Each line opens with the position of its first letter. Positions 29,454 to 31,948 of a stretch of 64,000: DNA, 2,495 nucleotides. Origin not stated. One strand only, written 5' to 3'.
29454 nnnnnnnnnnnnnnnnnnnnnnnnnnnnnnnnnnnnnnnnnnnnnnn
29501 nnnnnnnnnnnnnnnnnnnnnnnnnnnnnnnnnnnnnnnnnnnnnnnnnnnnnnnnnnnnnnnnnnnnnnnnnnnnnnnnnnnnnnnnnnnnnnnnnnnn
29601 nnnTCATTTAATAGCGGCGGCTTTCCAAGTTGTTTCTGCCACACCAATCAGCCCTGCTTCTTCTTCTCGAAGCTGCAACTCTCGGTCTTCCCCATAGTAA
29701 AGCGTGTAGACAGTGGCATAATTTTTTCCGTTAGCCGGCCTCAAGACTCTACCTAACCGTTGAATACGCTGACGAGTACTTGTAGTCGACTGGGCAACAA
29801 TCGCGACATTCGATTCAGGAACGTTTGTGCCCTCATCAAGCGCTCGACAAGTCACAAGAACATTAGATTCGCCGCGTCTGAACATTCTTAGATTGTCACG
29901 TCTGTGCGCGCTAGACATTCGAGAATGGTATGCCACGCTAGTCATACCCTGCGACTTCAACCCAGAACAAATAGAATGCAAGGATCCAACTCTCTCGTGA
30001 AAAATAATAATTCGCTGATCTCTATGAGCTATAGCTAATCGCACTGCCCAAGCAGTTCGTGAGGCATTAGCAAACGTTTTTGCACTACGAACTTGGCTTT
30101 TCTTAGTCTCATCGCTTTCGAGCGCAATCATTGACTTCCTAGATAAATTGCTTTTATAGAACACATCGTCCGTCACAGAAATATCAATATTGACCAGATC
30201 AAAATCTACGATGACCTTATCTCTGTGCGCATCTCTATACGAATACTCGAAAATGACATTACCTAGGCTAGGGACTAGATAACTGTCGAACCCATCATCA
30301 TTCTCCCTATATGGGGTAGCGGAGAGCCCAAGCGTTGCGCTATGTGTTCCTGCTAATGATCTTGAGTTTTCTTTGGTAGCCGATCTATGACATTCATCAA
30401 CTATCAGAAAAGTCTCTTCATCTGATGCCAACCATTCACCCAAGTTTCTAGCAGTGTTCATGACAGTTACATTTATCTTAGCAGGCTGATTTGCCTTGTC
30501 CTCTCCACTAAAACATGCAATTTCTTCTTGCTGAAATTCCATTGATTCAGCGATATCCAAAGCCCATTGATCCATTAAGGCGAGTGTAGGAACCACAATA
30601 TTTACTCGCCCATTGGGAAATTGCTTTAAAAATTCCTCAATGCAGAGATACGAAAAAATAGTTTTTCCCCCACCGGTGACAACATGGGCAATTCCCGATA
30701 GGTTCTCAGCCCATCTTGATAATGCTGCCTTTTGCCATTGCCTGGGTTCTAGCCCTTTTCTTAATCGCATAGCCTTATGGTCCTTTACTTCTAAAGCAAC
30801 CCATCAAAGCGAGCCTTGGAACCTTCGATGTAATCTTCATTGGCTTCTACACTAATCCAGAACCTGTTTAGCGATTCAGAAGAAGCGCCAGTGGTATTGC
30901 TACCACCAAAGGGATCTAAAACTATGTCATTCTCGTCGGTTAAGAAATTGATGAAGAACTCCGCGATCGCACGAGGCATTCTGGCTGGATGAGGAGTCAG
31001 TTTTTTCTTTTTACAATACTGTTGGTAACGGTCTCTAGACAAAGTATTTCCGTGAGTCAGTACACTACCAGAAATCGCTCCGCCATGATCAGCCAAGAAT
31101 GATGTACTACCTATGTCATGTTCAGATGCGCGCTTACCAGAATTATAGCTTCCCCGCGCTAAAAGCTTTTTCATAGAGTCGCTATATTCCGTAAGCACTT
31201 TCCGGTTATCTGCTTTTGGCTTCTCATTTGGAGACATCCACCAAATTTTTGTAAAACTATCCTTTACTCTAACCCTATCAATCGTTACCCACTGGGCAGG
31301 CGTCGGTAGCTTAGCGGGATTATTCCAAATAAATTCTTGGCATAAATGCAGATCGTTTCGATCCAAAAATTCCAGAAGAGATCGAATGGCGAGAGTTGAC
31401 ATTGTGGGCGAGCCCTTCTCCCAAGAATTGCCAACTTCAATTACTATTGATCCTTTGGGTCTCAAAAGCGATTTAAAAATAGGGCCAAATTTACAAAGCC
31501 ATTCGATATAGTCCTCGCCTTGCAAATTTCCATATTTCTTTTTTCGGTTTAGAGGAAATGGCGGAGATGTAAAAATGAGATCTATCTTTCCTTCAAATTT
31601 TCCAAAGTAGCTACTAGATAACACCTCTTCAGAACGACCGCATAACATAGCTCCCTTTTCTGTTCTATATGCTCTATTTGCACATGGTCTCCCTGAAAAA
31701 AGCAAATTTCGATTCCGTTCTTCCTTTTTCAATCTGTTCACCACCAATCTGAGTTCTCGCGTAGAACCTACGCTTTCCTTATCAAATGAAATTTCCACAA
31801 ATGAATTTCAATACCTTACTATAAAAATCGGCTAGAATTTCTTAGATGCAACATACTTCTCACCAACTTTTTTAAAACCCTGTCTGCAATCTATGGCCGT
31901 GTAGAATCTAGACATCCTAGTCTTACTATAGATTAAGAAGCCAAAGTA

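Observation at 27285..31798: Four-gene methyltransferase / SF2 helicase / nuclease-like orphan / MORC-type GHKL ATPase operon: candidate uncharacterised restriction-like defence system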

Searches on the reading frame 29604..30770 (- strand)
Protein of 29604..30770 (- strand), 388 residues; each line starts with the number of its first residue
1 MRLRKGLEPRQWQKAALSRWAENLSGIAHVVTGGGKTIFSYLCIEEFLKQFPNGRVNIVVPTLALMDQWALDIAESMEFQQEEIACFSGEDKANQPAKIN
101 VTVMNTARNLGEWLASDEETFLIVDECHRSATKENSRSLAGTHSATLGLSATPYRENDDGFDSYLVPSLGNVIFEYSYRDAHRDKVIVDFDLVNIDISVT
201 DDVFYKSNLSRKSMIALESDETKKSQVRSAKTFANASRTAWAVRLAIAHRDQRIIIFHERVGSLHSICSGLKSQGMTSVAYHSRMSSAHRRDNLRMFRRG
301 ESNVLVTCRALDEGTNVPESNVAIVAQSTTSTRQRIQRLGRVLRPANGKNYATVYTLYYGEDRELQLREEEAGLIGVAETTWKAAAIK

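Call 3: search_protein_families(library=padloc, proteins=[window:29604-30770:-], max_evalue=0.01)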
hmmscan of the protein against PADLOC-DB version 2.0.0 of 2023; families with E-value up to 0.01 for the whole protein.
window:29604-30770:- (388 aa): 37 families (the best 25 are shown)
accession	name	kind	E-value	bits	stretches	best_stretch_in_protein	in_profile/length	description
PDLC02707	PbeA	-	2.9e-59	199.3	1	5-357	249-629/672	PbeA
PDLC02704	PbeA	-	7.7e-48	161.5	1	7-355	253-641/682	PbeA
PDLC02706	PbeA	-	1.3e-36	124.4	2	8-200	269-481/722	PbeA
PDLC02703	PbeA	-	5.1e-25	86.1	1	11-357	249-613/626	PbeA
PDLC02843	DpdE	-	5.1e-18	62.4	2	33-161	185-305/1091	DpdE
PDLC02705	PbeA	-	7.4e-13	45.5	2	281-355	556-630/691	PbeA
PDLC03658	mREase_IV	-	5e-12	42.4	1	64-356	279-556/953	Type IV methyl-directed restriction enzyme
PDLC02840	DpdE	-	5.8e-09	32.8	2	33-161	186-310/1091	DpdE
PDLC00938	Cas3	-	6.4e-09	33.5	1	222-364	191-339/358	CRISPR-associated helicase Cas3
PDLC03659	mREase_IV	-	1e-08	31.5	1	99-364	316-572/945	Type IV methyl-directed restriction enzyme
PDLC01252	Cas3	-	2.7e-08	31.6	1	220-363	172-304/324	CAS-I; effector_G3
PDLC00176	HamB1|HamB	-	1.5e-07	27.9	1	41-144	169-279/845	DEAD-box helicase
PDLC02503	BrxHI|BrxHII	-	2.6e-07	27.3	1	228-346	225-343/698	BrxHI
PDLC01770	Cas3g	-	3e-07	27.3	1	217-355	217-350/733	-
PDLC01321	typeIV_DinG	-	2e-06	25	1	28-74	21-67/559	CAS-IV-A; associated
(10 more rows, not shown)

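Call 4: search_protein_families(library=pfam, proteins=[window:29604-30770:-], max_evalue=0.01)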
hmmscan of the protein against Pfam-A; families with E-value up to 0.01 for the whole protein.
window:29604-30770:- (388 aa): 5 families
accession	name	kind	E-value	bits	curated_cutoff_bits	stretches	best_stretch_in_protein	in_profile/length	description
PF04851.21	ResIII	-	2.9e-21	76.5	22.5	1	7-155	2-164/164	Type III restriction enzyme, res subunit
PF00271.37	Helicase_C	-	7.6e-18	65.2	23.5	1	247-344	11-108/110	Helicase conserved C-terminal domain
PF00270.35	DEAD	-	6.1e-13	49.3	26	1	12-156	3-163/167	DEAD/DEAH box helicase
PF18766.7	SWI2_SNF2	-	1.3e-11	45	26.7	1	23-191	18-189/221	SWI2/SNF2 ATPase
PF16203.11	ERCC3_RAD25_C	-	1.8e-09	37.7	27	1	249-359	58-165/248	ERCC3/RAD25/XPB C-terminal helicase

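Call 6: search_protein_families(library=ncbifam, proteins=[window:29604-30770:-], max_evalue=0.1)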
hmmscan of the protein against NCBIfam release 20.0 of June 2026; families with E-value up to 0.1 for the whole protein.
window:29604-30770:- (388 aa): 36 families (the best 25 are shown)
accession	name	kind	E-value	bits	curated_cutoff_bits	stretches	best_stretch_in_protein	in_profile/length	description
TIGR04095.1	dnd_restrict_1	equivalog_domain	1.3e-41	143.1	600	1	5-357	5-395/451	DNA phosphorothioation system restriction enzyme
NF045503.1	repair_heli_XPB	equivalog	2.2e-24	85.9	610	1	8-363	183-526/548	DNA repair helicase XPB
NF010337.0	PRK13766.1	equivalog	3.8e-20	71.6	610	2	7-131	15-145/781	Hef nuclease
NF041062.1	DpdE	equivalog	3.9e-17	61.5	500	2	235-351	527-645/1048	protein DpdE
TIGR00603.1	rad25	subfamily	9.3e-12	44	328.7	1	66-356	313-600/734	DNA repair helicase rad25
NF046051.1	restrict_EcoAI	equivalog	2.1e-10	39.7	550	1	7-355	156-526/768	EcoAI/FtnUII family type I restriction enzme subunit R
NF053632.1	heli_RadD_YejH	equivalog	2.1e-08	32.9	720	1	30-354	29-351/573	DNA repair helicase RadD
TIGR01587.1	cas3_core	equivalog_domain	2.4e-08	33.5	102.45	1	222-364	191-339/358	CRISPR-associated helicase Cas3'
TIGR01389.1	recQ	equivalog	1.1e-07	30.7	640.2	1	241-363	214-333/591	DNA helicase RecQ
NF008394.0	PRK11192.1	equivalog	1.3e-06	27.5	507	1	240-344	236-340/441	ATP-dependent RNA helicase SrmB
NF008165.0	PRK10917.1-3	equivalog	1.5e-06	27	711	1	277-328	511-562/692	ATP-dependent DNA helicase RecG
NF008744.0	PRK11776.1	equivalog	1.6e-06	27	524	1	213-346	204-337/460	ATP-dependent RNA helicase DbpA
TIGR00643.1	recG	equivalog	3.9e-06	25.8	659.4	1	276-328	483-535/629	ATP-dependent DNA helicase RecG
TIGR00348.1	hsdR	subfamily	7.2e-06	24.8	284.55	1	26-236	270-490/674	HsdR family type I site-specific deoxyribonuclease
TIGR00580.2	mfd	equivalog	8.4e-06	24.5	800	1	249-344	640-738/907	transcription-repair coupling factor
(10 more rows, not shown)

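Call 38: search_solved_structures(query=window:29604-30770:-, max_evalue=0.001)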
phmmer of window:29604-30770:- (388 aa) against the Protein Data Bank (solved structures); distinct sequences matched with E-value up to 0.001: 41.
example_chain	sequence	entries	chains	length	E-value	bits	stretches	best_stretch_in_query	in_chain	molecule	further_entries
6p66_A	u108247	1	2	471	4.3e-26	94.7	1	9-359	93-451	DNA repair protein RAD25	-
2fwr_A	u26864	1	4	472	4.3e-26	94.7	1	9-359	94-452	DNA repair protein RAD25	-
6p4f_A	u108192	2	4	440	9e-19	70.6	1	5-347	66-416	DNA-dependent ATPase XPBII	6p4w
5tnu_A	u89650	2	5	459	1.1e-18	70.4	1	5-347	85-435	DNA-dependent ATPase XPBII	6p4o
2fzl_A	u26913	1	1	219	1.7e-14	56.5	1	245-357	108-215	DNA repair protein RAD25, XPB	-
2oca_A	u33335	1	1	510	6.9e-12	48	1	5-357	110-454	ATP-dependent DNA helicase uvsW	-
7clg_A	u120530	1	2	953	1.6e-10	43.5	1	31-356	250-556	Putative helicase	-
1wp9_A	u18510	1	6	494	1.1e-09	40.7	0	282-349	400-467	ATP-dependent RNA helicase, putative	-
5of4_A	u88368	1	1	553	7.2e-08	34.8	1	107-355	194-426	TFIIH basal transcription factor complex helicase XPB subunit,XPB,TFIIH basal transcriptio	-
6nmi_A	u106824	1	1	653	1.2e-07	34.1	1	107-355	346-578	General transcription and DNA repair factor IIH helicase subunit XPB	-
8bvw_0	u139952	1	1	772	1.6e-07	33.6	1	107-355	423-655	General transcription and DNA repair factor IIH helicase subunit XPB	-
29vf_0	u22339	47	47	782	1.7e-07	33.6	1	107-355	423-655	General transcription and DNA repair factor IIH helicase subunit XPB | TFIIH basal transcription factor complex helicase XPB subunit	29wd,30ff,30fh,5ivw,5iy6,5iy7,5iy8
28jm_A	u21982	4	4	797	1.7e-07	33.5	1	107-355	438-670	General transcription and DNA repair factor IIH helicase subunit XPB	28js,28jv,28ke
2fz4_A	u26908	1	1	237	3.9e-07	32.4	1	9-159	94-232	DNA repair protein RAD25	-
1rif_A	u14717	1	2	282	4.3e-07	32.2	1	5-146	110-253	DNA helicase uvsW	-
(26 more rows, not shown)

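Call 65: search_protein_families(library=phrogs, proteins=[window:29604-30770:-], max_evalue=0.01)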
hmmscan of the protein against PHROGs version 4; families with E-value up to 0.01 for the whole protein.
window:29604-30770:- (388 aa): 10 families
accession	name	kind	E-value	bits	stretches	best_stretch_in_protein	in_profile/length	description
phrog_16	-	DNA, RNA and nucleotide metabolism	4.7e-47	161.8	1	7-363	271-604/986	DNA helicase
phrog_9690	-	DNA, RNA and nucleotide metabolism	1.5e-16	61.4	1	106-358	30-269/306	DNA helicase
phrog_62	-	DNA, RNA and nucleotide metabolism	1.6e-11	43.5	1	4-155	692-851/1881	DNA helicase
phrog_16259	-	DNA, RNA and nucleotide metabolism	3.7e-10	40.6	1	7-133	116-239/330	DNA helicase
phrog_6819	-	DNA, RNA and nucleotide metabolism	1.1e-07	31.7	1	249-324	233-309/645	Holliday junction branch migration helicase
phrog_3830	-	unknown function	5e-06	26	1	114-236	393-515/1032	-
phrog_16694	-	unknown function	2.4e-05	23.5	1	6-207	272-501/1010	-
phrog_11801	-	other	0.0017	16.6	0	7-75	865-932/2269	DNA methyltransferase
phrog_1685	-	unknown function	0.0056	14.9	0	7-76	829-897/2278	-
phrog_27849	-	unknown function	0.0061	15.7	1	272-350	467-550/664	-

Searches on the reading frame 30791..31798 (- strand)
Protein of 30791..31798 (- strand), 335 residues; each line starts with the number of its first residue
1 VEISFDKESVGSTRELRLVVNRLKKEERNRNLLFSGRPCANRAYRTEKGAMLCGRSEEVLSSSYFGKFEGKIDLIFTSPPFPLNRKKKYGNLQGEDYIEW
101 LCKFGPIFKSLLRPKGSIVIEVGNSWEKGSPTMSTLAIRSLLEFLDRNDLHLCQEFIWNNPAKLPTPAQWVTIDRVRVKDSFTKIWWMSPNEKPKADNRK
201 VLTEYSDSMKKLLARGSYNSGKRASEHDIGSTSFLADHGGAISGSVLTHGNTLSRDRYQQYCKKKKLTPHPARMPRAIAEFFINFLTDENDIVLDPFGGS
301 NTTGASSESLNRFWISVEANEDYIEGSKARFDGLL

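Call 3: search_protein_families(library=padloc, proteins=[window:30791-31798:-], max_evalue=0.01)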
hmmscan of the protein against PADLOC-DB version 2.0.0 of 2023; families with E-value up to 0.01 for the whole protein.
window:30791-31798:- (335 aa): 54 families (the best 25 are shown)
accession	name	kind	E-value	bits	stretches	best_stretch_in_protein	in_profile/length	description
PDLC03323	MTase_II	-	1.9e-85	284.9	1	42-331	8-294/330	Type II methyltransferase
PDLC03371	MTase_II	-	3.5e-26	90.3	1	69-332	27-253/260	Type II methyltransferase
PDLC03387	MTase_II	-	2e-24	84.2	2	148-333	138-277/289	Type II methyltransferase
PDLC03299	MTase_II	-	1.1e-20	72.3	2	261-332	188-258/296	Type II methyltransferase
PDLC03353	MTase_II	-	3.5e-20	70.7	2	263-331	183-250/260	Type II methyltransferase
PDLC03230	MTase_II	-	9.3e-14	49.5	2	262-325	213-276/360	Type II methyltransferase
PDLC03265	MTase_II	-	3.9e-13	47.5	2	269-335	266-332/333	Type II methyltransferase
PDLC03238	MTase_II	-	2.5e-12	44.6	1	275-321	309-355/428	Type II methyltransferase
PDLC03738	oMTase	-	3.8e-12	43.6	1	270-332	204-266/376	orphan methyltransferase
PDLC03216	MTase_II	-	1.1e-11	42.3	1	270-331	194-255/364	Type II methyltransferase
PDLC03279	MTase_II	-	5.4e-11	39.5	1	268-331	521-584/587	Type II methyltransferase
PDLC03350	MTase_II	-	6.7e-11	40.1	1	263-328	227-292/312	Type II methyltransferase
PDLC03339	MTase_II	-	8.5e-11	39.2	1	263-331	203-271/399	Type II methyltransferase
PDLC03295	MTase_II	-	4.8e-10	37.4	2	71-125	22-78/292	Type II methyltransferase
PDLC03636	MTase_III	-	5.2e-10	36.7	1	273-321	347-395/575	Type III methyltransferase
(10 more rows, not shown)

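Call 4: search_protein_families(library=pfam, proteins=[window:30791-31798:-], max_evalue=0.01)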
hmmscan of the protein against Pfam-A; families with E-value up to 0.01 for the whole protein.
window:30791-31798:- (335 aa): 1 family
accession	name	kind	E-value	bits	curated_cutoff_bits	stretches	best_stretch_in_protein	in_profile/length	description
PF01555.25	N6_N4_Mtase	-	2.6e-35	122.8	26.7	1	72-327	1-219/221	DNA methylase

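Call 6: search_protein_families(library=ncbifam, proteins=[window:30791-31798:-], max_evalue=0.1)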
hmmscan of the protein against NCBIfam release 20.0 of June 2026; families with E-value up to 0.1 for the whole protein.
window:30791-31798:- (335 aa): 3 families
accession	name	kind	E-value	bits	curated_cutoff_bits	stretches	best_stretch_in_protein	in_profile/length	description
NF008572.0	PRK11524.1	equivalog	2.9e-14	52.9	292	1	266-325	191-250/294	adenine-specific DNA-methyltransferase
NF050803.1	DnaMtaseCcrMCaul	equivalog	1.4e-11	43.9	830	1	267-332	183-248/350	adenine-specific DNA-methyltransferase CcrM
NF010253.0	PRK13699.1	subfamily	2.1e-06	27.6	244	1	269-331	143-205/226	DNA methyltransferase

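Call 37: search_solved_structures(query=window:30791-31798:-, max_evalue=0.001)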
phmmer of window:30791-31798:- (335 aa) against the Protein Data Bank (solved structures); distinct sequences matched with E-value up to 0.001: 10.
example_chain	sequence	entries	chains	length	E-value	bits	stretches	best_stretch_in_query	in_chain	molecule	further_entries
1boo_A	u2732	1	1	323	3.5e-72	246.4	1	42-331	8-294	PROTEIN (N-4 CYTOSINE-SPECIFIC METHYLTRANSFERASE PVU II)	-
5hek_A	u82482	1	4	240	4.5e-12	48.8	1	267-332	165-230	Adenine specific DNA methyltransferase (DpnA)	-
5hfj_A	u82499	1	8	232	5e-12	48.7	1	267-331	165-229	Adenine specific DNA methyltransferase (DpnA)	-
6pbd_A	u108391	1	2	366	3.1e-08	36.2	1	269-331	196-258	Modification methylase CcrMI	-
8s9m_A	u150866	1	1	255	3.1e-08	36.2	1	265-323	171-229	DNA cytosine-N4 methyltransferase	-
8s9n_A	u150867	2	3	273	3.8e-08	35.9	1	265-323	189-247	DNA cytosine-N4 methyltransferase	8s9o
9c3u_A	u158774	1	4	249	2.9e-06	29.7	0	267-328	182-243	Methyltransferase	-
8urk_A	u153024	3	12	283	3.7e-06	29.4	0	267-330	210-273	Methyltransferase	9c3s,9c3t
2zie_A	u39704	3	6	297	4.4e-06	29.1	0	268-331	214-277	Putative modification methylase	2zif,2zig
1g60_A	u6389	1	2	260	5.4e-05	25.5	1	237-326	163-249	Adenine-specific Methyltransferase MboIIA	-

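Call 61: search_solved_structures(query=window:30791-31798:-, max_evalue=1e-30, show_alignments=1)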
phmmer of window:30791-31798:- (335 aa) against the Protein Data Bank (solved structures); distinct sequences matched with E-value up to 1e-30: 1.
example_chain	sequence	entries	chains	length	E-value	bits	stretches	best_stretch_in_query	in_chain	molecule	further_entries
1boo_A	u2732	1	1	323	3.5e-72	246.4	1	42-331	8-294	PROTEIN (N-4 CYTOSINE-SPECIFIC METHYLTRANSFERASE PVU II)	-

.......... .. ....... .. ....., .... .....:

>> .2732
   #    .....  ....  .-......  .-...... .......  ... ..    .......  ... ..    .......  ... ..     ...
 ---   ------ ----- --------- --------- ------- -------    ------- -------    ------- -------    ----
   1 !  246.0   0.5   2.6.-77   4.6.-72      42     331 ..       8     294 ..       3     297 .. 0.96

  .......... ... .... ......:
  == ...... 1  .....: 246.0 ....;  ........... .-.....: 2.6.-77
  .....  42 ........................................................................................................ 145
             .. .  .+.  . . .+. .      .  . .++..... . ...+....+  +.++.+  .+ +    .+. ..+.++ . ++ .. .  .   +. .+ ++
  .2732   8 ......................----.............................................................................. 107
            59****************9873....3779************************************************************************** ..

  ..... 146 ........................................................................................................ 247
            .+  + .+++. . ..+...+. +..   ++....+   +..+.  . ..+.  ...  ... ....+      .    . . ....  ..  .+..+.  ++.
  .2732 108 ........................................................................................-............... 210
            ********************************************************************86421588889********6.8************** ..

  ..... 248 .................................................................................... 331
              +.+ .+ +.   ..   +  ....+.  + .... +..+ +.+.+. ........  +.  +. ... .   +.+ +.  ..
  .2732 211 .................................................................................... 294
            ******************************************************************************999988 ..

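Call 65: search_protein_families(library=phrogs, proteins=[window:30791-31798:-], max_evalue=0.01)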
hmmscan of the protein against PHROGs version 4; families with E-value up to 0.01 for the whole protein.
window:30791-31798:- (335 aa): 10 families
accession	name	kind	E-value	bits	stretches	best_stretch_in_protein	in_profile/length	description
phrog_67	-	other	9.6e-26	92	1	69-331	140-343/743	DNA methyltransferase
phrog_3008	-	other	1.2e-13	51.9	1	250-330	130-210/244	DNA methyltransferase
phrog_498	-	other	2e-12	47.4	1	71-331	222-420/633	DNA methyltransferase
phrog_18293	-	other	4.2e-08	34.2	1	268-330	44-106/119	methyltransferase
phrog_23148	-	unknown function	5.6e-07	30.7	1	264-327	79-142/165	-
phrog_6025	-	other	7.9e-05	23.3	1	72-162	31-112/192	DNA methyltransferase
phrog_23085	-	unknown function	0.00016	22.3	1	263-326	37-100/138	-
phrog_8769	-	other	0.001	19.9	1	286-325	8-47/71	methyltransferase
phrog_12517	-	unknown function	0.0017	18.6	0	278-329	94-145/316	-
phrog_16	-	DNA, RNA and nucleotide metabolism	0.0034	16.6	1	238-324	838-902/986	DNA helicase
